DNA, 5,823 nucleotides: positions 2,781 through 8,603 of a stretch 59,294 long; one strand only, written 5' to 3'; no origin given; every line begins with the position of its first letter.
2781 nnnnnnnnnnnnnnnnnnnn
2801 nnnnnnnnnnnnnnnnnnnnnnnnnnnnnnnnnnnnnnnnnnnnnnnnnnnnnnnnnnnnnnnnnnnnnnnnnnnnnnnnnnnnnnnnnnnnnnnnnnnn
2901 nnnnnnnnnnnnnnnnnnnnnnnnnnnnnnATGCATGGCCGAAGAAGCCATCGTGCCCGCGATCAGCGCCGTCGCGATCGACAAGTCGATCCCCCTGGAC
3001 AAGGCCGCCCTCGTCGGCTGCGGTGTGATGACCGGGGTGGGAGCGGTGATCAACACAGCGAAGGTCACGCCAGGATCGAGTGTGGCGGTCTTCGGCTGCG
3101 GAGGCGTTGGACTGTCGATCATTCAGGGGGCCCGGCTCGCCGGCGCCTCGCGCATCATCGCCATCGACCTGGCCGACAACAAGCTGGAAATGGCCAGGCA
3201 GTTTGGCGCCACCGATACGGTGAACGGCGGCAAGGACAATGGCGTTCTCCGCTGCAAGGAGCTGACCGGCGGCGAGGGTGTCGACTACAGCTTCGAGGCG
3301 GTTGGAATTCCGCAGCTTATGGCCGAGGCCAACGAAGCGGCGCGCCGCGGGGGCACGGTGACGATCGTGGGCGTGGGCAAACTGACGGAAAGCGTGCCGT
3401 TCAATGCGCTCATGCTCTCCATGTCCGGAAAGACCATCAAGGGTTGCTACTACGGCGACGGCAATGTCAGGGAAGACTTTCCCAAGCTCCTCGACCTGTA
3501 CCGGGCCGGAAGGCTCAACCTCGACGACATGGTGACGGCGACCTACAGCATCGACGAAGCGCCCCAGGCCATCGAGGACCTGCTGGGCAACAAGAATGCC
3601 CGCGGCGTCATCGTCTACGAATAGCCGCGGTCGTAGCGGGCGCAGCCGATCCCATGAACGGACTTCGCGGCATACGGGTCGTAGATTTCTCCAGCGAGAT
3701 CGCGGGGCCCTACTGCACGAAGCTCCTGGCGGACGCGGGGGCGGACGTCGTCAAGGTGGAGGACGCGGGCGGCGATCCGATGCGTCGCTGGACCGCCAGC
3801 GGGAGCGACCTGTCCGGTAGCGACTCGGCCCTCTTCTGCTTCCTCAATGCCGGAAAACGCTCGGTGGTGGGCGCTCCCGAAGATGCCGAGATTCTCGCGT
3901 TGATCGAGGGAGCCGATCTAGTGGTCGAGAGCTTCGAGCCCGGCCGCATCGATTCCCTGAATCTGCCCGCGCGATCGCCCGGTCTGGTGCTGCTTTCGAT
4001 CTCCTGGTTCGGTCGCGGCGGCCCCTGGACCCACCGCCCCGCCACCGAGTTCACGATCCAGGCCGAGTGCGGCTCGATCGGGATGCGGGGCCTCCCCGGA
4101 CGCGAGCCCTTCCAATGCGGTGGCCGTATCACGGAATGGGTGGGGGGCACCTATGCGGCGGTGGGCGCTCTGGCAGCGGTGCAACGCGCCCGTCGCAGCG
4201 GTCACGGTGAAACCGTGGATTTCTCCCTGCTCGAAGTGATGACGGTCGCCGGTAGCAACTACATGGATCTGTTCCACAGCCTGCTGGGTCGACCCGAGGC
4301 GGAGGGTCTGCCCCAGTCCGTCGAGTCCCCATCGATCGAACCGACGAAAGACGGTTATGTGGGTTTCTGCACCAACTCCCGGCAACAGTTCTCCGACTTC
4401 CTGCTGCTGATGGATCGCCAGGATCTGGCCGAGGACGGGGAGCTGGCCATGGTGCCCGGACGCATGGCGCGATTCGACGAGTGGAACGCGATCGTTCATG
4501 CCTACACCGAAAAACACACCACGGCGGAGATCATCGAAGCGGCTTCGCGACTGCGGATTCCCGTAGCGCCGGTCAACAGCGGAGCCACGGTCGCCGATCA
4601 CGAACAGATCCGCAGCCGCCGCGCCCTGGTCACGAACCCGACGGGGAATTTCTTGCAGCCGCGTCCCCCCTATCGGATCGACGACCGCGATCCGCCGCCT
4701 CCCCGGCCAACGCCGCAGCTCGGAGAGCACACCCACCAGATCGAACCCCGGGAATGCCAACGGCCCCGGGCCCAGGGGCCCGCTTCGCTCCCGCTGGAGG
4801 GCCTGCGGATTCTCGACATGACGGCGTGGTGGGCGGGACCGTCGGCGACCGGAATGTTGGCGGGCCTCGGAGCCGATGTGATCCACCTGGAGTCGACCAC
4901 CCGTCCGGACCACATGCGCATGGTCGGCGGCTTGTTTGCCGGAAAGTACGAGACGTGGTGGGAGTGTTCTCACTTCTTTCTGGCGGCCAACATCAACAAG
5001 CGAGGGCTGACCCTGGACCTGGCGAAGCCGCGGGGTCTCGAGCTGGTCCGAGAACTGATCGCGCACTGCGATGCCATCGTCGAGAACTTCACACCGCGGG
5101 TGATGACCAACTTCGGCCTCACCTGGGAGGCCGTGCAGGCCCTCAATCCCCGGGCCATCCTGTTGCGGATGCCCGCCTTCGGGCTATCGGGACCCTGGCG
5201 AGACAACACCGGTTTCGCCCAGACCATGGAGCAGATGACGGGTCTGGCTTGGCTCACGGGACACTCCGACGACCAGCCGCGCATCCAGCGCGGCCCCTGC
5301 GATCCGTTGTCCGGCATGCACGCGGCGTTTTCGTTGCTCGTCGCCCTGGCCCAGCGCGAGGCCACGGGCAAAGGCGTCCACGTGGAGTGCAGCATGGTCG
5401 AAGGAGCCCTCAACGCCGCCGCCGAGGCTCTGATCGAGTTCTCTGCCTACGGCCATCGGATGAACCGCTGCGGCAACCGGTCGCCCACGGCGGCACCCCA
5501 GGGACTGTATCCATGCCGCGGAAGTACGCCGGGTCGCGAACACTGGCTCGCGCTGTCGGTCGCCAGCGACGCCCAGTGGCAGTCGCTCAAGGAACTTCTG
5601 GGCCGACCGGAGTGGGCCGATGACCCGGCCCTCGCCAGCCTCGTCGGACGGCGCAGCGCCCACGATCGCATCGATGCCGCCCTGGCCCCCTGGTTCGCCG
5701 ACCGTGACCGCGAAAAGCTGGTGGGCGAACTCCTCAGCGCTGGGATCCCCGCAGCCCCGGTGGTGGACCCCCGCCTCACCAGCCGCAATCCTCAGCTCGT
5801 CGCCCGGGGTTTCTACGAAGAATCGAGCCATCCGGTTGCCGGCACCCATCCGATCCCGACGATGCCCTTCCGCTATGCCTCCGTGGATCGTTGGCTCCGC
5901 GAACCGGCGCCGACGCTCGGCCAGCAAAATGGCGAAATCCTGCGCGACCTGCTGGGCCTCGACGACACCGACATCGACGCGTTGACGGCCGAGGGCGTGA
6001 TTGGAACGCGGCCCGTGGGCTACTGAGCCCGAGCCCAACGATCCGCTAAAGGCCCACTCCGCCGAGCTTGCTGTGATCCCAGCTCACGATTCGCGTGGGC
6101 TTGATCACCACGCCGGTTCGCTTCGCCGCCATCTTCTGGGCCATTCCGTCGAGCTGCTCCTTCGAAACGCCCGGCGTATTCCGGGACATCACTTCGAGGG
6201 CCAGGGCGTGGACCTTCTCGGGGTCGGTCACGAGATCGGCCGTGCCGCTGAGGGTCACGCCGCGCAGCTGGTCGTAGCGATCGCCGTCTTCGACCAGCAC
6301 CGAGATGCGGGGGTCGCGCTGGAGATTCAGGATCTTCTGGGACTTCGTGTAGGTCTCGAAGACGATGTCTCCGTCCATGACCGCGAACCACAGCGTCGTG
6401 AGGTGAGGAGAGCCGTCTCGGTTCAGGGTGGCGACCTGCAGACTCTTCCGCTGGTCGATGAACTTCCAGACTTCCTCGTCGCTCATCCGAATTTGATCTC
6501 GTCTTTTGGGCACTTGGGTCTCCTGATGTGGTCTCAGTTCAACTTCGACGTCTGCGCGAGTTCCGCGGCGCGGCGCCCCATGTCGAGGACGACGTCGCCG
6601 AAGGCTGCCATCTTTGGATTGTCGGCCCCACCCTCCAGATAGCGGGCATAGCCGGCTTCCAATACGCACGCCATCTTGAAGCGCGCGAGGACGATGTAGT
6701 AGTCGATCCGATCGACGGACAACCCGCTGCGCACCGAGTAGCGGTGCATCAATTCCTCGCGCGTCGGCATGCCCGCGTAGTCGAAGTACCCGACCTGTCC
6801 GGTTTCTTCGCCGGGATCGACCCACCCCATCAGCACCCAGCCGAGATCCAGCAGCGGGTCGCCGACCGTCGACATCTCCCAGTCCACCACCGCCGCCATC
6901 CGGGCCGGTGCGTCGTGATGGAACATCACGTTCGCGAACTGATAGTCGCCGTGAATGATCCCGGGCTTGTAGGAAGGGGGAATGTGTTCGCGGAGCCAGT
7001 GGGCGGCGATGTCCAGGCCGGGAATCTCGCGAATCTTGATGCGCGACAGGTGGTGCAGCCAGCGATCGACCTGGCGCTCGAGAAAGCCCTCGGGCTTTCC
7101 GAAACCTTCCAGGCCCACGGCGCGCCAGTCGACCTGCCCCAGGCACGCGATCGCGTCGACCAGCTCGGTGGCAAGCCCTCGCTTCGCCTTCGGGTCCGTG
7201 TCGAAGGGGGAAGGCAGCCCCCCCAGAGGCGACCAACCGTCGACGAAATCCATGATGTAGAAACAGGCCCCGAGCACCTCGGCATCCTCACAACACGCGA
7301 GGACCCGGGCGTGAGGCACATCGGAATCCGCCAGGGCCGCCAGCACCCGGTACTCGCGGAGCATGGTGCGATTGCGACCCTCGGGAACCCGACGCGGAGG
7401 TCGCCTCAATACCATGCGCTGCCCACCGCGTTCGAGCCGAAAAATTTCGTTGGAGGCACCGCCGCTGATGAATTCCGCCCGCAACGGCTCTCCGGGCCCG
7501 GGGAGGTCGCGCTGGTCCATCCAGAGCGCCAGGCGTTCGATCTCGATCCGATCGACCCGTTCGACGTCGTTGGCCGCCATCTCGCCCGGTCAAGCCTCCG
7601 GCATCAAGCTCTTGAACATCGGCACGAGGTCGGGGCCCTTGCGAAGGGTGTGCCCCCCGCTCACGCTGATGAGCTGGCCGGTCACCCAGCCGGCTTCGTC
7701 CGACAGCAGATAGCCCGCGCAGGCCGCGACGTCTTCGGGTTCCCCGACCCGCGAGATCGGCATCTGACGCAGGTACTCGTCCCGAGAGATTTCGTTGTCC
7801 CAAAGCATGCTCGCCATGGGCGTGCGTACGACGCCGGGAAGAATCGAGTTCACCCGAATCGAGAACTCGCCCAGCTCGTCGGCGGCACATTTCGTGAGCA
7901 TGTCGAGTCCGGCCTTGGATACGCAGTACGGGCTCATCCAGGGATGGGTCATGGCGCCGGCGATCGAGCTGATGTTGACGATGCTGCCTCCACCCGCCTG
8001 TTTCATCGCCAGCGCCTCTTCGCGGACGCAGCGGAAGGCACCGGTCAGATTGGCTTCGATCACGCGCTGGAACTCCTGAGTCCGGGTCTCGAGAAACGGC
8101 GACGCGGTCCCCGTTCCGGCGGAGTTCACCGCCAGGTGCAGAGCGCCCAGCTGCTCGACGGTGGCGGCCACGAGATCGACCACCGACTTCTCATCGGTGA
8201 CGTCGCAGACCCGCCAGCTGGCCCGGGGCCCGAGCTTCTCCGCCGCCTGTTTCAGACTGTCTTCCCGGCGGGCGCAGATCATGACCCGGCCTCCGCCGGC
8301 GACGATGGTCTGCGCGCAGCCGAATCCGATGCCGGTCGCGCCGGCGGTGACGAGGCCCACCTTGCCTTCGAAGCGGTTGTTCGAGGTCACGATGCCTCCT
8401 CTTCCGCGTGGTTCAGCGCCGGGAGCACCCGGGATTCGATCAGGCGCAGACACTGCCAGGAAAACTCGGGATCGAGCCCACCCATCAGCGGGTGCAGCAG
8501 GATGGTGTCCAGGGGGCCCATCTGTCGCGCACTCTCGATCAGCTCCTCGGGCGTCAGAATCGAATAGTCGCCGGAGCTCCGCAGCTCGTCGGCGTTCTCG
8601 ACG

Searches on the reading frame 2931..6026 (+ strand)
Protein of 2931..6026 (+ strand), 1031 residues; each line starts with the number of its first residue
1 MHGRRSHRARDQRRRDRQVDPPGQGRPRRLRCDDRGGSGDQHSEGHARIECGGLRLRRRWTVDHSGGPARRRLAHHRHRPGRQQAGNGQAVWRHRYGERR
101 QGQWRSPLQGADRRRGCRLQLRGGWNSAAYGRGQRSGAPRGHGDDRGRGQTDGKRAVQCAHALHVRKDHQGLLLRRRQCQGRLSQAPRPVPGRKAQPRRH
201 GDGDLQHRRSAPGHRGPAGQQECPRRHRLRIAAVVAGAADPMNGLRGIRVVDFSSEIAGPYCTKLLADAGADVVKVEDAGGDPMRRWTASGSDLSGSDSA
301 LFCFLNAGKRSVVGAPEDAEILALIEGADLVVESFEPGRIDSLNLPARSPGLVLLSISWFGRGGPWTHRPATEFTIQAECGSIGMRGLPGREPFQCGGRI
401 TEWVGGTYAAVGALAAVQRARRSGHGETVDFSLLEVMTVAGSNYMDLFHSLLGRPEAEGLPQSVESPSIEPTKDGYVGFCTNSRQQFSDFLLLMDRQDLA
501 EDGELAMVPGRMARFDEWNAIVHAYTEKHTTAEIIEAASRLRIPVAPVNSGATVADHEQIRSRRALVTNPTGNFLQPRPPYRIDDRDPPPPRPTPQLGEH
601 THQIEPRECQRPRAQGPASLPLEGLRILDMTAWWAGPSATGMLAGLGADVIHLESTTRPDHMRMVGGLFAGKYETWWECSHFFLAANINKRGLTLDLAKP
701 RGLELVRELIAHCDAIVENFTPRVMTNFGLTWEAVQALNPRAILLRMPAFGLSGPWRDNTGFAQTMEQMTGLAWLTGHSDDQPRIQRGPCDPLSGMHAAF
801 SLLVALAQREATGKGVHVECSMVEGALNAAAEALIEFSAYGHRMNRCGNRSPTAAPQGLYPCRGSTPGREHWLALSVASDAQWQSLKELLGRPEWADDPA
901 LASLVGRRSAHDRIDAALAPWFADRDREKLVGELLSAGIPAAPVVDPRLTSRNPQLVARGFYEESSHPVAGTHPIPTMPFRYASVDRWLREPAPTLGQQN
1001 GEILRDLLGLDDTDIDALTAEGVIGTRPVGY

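Call 29: search_protein_families(library=pfam, proteins=[window:2931-6026:+], max_evalue=0.0001)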
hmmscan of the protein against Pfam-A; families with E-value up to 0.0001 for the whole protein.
window:2931-6026:+ (1031 aa): 1 family
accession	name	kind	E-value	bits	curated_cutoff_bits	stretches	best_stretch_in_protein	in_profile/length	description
PF02515.22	CoA_transf_3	-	5.5e-172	572.4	23.3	2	622-1000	1-366/366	CoA-transferase family III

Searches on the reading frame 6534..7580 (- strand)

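Call 29: search_protein_families(library=pfam, proteins=[window:6534-7580:-], max_evalue=0.0001)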
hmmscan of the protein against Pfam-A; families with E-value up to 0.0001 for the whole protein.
window:6534-7580:- (348 aa): 2 families
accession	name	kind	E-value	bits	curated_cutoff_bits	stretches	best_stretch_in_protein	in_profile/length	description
PF01636.29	APH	-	4.9e-42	144.8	23.2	1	36-277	3-236/239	Phosphotransferase enzyme family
PF02958.26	EcKL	-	2.9e-05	24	22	1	208-252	217-263/294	Ecdysteroid kinase-like family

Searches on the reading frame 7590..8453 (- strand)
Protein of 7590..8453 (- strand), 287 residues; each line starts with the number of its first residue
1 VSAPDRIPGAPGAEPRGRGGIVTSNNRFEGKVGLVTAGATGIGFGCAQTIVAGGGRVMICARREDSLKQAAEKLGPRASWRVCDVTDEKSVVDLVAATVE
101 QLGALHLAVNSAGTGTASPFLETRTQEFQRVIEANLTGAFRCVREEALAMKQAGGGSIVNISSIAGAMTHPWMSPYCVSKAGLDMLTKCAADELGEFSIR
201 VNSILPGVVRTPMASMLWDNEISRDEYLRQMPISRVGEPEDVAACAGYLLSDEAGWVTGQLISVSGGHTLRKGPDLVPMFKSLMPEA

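Call 29: search_protein_families(library=pfam, proteins=[window:7590-8453:-], max_evalue=0.0001)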
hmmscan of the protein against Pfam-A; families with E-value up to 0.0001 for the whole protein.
window:7590-8453:- (287 aa): 3 families
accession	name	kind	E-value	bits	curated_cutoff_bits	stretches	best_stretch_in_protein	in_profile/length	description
PF13561.12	adh_short_C2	-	1.5e-61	208.4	27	1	39-269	5-236/236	Enoyl-(Acyl carrier protein) reductase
PF00106.31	adh_short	-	5.4e-51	173.3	26.6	1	31-219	1-192/195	short chain dehydrogenase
PF08659.16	KR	-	6.2e-12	46.2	22.6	1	34-188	4-161/180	KR domain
